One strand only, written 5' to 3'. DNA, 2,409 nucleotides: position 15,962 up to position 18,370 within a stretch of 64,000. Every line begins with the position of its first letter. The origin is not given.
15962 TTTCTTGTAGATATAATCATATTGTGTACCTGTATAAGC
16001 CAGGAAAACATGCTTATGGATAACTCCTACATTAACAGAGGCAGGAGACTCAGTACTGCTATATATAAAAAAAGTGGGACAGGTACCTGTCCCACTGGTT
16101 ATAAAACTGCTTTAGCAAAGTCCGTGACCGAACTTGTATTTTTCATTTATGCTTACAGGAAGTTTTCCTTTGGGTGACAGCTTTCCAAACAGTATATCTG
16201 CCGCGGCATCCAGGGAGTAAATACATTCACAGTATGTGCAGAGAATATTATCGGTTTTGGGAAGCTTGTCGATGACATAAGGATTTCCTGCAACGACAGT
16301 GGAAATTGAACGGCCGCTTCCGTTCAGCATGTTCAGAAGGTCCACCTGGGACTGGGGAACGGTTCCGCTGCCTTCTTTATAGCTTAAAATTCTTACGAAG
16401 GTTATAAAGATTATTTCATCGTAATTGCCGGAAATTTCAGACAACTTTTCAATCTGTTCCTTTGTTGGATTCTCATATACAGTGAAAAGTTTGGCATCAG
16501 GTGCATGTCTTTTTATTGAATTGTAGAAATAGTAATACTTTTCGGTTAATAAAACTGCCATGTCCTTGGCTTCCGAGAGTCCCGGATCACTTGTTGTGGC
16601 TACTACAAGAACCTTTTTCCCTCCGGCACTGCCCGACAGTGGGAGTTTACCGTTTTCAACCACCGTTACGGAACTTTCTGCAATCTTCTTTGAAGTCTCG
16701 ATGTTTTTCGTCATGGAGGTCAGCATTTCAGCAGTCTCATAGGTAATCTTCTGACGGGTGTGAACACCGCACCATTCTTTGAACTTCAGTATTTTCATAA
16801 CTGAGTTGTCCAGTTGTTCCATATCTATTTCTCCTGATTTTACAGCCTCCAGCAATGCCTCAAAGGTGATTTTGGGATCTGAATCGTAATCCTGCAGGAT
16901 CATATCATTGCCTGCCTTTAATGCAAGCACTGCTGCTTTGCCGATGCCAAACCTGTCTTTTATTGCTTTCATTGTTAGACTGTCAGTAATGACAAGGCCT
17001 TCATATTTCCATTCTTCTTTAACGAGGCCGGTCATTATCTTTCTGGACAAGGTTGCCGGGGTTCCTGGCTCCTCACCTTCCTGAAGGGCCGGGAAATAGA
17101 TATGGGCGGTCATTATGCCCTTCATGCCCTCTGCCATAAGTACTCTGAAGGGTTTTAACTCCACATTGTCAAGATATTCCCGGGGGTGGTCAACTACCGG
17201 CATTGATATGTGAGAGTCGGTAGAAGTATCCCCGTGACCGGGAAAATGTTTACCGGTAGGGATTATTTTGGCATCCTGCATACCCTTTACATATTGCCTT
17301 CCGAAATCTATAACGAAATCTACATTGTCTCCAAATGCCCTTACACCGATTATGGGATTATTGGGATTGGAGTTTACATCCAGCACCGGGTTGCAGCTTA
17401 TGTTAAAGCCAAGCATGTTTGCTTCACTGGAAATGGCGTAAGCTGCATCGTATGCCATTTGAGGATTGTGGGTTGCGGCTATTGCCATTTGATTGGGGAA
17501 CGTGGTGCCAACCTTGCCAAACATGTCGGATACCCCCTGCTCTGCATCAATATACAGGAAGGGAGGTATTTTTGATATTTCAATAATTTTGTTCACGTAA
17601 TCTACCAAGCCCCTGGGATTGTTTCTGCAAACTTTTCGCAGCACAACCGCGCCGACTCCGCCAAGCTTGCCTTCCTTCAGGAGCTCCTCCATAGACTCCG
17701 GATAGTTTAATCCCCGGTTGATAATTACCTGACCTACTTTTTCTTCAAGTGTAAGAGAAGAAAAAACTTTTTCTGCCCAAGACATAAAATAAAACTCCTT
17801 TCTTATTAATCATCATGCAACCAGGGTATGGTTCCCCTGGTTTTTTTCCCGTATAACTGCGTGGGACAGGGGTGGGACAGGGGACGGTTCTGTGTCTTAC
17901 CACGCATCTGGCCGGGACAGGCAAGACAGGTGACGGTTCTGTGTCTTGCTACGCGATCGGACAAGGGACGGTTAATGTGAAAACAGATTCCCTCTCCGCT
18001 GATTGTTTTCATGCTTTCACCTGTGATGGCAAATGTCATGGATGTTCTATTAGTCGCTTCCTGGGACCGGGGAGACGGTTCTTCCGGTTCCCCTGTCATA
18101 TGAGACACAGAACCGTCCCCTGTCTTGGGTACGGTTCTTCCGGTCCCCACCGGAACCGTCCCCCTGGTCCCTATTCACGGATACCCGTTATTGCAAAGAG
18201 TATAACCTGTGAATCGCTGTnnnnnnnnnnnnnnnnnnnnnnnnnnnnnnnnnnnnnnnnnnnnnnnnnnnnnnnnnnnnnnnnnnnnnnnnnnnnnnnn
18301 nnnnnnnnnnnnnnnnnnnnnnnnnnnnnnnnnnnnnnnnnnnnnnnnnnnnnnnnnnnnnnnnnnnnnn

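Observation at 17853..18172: New MITE-like intergenic repeat family with inverted repeats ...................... and a conserved ~80 nt core (copy A)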

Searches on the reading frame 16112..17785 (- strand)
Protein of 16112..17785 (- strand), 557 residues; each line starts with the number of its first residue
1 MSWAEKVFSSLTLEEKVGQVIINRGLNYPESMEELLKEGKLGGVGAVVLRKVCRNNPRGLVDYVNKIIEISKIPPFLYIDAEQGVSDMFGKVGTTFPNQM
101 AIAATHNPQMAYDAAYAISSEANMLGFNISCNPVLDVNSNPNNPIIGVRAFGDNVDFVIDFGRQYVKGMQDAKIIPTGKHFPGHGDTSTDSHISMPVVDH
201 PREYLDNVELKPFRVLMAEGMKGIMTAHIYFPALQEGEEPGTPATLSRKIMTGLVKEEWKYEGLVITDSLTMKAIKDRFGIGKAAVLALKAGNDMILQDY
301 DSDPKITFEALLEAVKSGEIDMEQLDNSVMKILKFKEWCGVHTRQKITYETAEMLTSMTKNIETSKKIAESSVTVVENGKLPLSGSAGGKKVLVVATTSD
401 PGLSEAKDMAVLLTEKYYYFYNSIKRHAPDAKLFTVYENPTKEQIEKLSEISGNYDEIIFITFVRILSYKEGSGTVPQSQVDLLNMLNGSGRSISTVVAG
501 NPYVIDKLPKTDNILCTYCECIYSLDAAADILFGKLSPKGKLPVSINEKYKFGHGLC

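Call 16: find_encoding_contigs(protein=window:16112-17785:-, flank=10000, max_places=4)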
Protein window:16112-17785:- (557 aa): 15 contigs read that carry it; 4 places shown.
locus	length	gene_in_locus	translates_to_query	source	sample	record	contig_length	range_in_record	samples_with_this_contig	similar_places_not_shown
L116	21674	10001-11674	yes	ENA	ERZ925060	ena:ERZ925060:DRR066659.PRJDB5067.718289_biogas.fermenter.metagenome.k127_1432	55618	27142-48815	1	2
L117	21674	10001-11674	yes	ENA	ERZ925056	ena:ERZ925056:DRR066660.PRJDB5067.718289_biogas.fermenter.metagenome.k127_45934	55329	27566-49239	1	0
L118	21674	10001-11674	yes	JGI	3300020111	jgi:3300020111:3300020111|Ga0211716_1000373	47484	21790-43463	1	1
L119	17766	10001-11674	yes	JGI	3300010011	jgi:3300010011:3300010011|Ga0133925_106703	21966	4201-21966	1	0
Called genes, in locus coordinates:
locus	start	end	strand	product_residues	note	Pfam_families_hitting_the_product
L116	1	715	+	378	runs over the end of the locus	PF00768:Peptidase_S11, PF02113:Peptidase_S13 (faint), PF13354:Beta-lactamase2, PF07943:PBP5_C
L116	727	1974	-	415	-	-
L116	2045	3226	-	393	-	PF01636:APH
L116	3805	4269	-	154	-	PF04892:VanZ-LLP1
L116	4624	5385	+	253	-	PF00756:Esterase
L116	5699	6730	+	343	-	PF01408:GFO_IDH_MocA, PF03447:NAD_binding_3 (weak), PF02894:GFO_IDH_MocA_C, PF22725:GFO_IDH_MocA_C3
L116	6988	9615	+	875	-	PF02838:Glyco_hydro_20b, PF00728:Glyco_hydro_20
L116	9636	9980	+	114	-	-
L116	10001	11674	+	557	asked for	PF00933:Glyco_hydro_3, PF01915:Glyco_hydro_3_C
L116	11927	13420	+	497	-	PF08666:SAF, PF04295:GD_AH_second, PF20629:GD_AH_C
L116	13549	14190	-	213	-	PF00571:CBS, PF13291:ACT_4 (weak), PF01842:ACT (weak), PF22629:ACT_AHAS_ss (weak)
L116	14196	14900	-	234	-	PF00005:ABC_tran, PF13304:AAA_21 (weak)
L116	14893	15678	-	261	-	PF00005:ABC_tran, PF13304:AAA_21 (faint), PF12399:BCA_ABC_TP_C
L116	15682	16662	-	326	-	PF02653:BPD_transp_2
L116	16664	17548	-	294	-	PF02653:BPD_transp_2, PF01032:FecCD (weak)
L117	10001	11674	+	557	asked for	PF00933:Glyco_hydro_3, PF01915:Glyco_hydro_3_C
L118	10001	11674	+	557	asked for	PF00933:Glyco_hydro_3, PF01915:Glyco_hydro_3_C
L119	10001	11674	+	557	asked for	PF00933:Glyco_hydro_3, PF01915:Glyco_hydro_3_C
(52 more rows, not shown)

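Call 57: list_cluster_members(proteins=[window:16112-17785:-, window:4540-5973:-, window:61948-63159:+, window:31784-33616:+])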
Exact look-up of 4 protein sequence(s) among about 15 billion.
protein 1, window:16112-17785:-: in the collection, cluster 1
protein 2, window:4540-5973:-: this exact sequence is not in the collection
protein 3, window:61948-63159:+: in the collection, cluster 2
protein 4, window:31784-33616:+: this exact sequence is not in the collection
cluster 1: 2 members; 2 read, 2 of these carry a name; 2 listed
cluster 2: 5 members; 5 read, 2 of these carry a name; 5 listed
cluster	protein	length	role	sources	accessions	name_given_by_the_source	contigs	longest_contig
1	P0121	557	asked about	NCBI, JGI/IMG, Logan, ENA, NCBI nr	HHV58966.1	MAG TPA: glycoside hydrolase family 3 protein [Clostridiaceae bacterium] | glycoside hydrolase family 3 protein [Clostridiaceae bacterium]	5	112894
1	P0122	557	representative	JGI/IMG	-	beta-N-acetylhexosaminidase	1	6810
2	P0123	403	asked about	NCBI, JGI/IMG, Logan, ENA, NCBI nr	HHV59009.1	MAG TPA: ABC transporter substrate-binding protein [Clostridiaceae bacterium] | ABC transporter substrate-binding protein [Clostridiaceae bacterium]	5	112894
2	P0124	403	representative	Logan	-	-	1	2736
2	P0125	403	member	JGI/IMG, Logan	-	branched-chain amino acid transport system substrate-binding protein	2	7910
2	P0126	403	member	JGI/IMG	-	-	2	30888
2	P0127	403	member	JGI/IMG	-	-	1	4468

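Call 64: find_homologous_proteins(query=window:16112-17785:-, max_evalue=1e-100)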
Query window:16112-17785:- (557 aa): 57 proteins with E <= 1e-100 among 8000 candidates.
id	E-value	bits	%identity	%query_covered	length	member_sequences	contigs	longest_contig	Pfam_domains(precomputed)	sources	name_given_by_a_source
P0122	0.0e+0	1257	100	100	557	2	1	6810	PF01915.28,PF00933.28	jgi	jgi:beta-N-acetylhexosaminidase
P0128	9.4e-289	976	76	100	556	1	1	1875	PF01915.28,PF00933.28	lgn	-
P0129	2.9e-267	906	71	100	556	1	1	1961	PF01915.28,PF00933.28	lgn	-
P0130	1.1e-258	877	70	100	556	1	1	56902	PF01915.28,PF00933.28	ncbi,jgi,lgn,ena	-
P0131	1.6e-250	850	66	100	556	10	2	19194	PF01915.28,PF00933.28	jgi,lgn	jgi:beta-N-acetylhexosaminidase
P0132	8.7e-244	828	67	100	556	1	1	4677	PF01915.28,PF00933.28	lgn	-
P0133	1.6e-239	814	65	100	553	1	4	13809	PF01915.28,PF00933.28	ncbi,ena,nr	ncbi:MAG TPA: hypothetical protein DDZ89_05700 [Clostridiales bacterium]|nr:hypothetical protein [Cl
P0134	5.8e-223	759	58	100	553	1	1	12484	PF01915.28,PF00933.28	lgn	-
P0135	4.0e-220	750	58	100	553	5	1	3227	PF01915.28,PF00933.28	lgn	-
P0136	4.3e-220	750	58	100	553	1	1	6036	PF01915.28,PF00933.28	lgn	-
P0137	4.1e-218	743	56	100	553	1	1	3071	PF01915.28,PF00933.28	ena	-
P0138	6.8e-214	729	57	100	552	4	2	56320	PF01915.28,PF00933.28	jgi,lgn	-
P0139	8.3e-214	729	58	100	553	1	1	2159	PF01915.28,PF00933.28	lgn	-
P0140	9.0e-213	726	57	100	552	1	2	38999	PF01915.28,PF00933.28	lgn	-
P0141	2.7e-211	721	54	100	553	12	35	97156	PF01915.28,PF00933.28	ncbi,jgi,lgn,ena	jgi:beta-N-acetylhexosaminidase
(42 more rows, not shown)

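Call 65: find_encoding_contigs(protein=P0130, flank=6000, max_places=1)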
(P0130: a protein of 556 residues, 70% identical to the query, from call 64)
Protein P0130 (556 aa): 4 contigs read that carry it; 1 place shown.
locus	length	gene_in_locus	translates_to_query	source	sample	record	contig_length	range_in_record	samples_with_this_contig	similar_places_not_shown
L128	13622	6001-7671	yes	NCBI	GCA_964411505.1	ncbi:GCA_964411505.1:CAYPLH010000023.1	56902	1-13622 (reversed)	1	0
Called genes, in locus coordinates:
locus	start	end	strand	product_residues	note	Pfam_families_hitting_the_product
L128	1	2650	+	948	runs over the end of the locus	PF08124:Lyase_8_N, PF02278:Lyase_8, PF07081:DUF1349, PF17851:GH43_C2, PF02278:Lyase_8 (weak), PF02884:Lyase_8_C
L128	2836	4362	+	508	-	PF00884:Sulfatase, PF01663:Phosphodiest (faint), PF02995:DUF229 (weak), PF16347:SGSH_C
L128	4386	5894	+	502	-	PF00884:Sulfatase, PF01663:Phosphodiest, PF16347:SGSH_C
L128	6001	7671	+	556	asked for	PF00933:Glyco_hydro_3, PF01915:Glyco_hydro_3_C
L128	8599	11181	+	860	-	PF02837:Glyco_hydro_2_N (weak), PF22666:Glyco_hydro_2_N2, PF00703:Glyco_hydro_2, PF17786:Mannosidase_ig, PF17753:Ig_mannosidase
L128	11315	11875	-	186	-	PF00440:TetR_N (weak), PF14278:TetR_C_8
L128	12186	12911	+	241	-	-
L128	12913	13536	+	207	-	PF01545:Cation_efflux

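Call 66: find_encoding_contigs(protein=P0131, flank=6000, max_places=1)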
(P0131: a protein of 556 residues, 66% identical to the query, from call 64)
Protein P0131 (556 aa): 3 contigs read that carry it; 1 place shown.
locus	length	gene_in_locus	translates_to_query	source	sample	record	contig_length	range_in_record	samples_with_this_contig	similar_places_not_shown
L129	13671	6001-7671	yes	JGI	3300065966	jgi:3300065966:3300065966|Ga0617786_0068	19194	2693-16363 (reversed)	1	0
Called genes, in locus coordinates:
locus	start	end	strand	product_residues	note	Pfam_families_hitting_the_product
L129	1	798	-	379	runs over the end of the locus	PF01408:GFO_IDH_MocA, PF02894:GFO_IDH_MocA_C (weak), PF21252:Glyco_hydro_109_C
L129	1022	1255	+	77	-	-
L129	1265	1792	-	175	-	PF12724:Flavodoxin_5 (weak)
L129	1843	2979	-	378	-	PF03600:CitMHS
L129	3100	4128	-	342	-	PF01208:URO-D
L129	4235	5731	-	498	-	PF01381:HTH_3, PF07022:Phage_CI_repr (weak), PF12844:HTH_19 (weak), PF13560:HTH_31, PF02996:Prefoldin (faint), PF06005:ZapB (faint), PF24161:CCDC39 (weak)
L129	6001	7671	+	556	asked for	PF00933:Glyco_hydro_3, PF01915:Glyco_hydro_3_C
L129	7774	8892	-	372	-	PF00579:tRNA-synt_1b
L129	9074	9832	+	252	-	-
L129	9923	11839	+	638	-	PF00728:Glyco_hydro_20, PF18088:Glyco_H_20C_C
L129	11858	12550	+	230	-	PF00037:Fer4 (faint), PF12837:Fer4_6 (faint), PF12838:Fer4_7 (weak), PF13484:Fer4_16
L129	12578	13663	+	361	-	PF01408:GFO_IDH_MocA, PF02894:GFO_IDH_MocA_C, PF22725:GFO_IDH_MocA_C3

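Call 67: find_encoding_contigs(protein=P0133, flank=6000, max_places=1)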
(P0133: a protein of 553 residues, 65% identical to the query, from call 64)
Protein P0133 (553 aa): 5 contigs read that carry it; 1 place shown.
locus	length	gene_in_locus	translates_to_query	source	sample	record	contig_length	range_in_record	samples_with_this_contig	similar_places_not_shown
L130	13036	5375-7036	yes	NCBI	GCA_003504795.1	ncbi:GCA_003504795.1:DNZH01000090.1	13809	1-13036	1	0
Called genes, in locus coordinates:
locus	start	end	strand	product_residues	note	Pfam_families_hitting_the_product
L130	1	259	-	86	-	?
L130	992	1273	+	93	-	-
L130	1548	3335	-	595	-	PF00005:ABC_tran, PF02463:SMC_N (faint), PF13304:AAA_21 (faint)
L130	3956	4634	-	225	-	PF01208:URO-D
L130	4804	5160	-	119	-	-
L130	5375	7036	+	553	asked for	PF00933:Glyco_hydro_3, PF01915:Glyco_hydro_3_C (weak)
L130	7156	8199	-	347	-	PF00149:Metallophos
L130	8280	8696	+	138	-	PF13027:DUF3888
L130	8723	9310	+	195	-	PF03167:UDG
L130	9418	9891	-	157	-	PF00579:tRNA-synt_1b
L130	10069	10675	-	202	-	PF00579:tRNA-synt_1b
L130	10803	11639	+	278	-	-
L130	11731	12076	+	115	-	-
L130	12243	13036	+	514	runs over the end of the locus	PF00728:Glyco_hydro_20, PF18088:Glyco_H_20C_C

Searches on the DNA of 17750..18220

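Call 10: search_rna_families(source=window, start=17750, end=18220, threshold=evalue, max_evalue=10)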
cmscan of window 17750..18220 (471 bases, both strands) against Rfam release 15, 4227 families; matches with E-value up to 10: 4.
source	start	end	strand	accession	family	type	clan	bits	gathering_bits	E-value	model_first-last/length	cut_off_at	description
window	17750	17845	+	RF02379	csRNA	Gene; sRNA;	-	22.4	57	1.3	1-93/93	no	Cia-dependent small RNA csRNA1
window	18066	18138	+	RF02273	FsrA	Gene;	-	18.2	80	0.22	1-83/83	no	FsrA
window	18057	18117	+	RF03538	Flavi_TBFV_CRE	Cis-reg;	-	17.9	60.5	3.2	1-106/106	no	Tick-borne Flavivirus 3' UTR cis-acting replication element (CRE)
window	17821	17992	+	RF02135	HTT-AS1_2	Gene; lncRNA;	-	14.3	100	8.9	1-175/175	no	HTT antisense RNA 1 conserved region 2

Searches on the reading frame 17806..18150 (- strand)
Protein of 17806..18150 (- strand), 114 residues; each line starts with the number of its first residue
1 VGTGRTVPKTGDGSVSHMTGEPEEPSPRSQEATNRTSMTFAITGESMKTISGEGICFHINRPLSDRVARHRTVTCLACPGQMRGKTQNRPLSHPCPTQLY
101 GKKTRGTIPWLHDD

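Call 76: find_homologous_proteins(query=window:17806-18150:-, max_evalue=0.001)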
Query window:17806-18150:- (114 aa): 1 proteins with E <= 0.001 among 2 candidates.
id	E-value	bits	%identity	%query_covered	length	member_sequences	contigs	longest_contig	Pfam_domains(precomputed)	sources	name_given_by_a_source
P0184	1.7e-72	259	99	100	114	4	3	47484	-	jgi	jgi:hypothetical protein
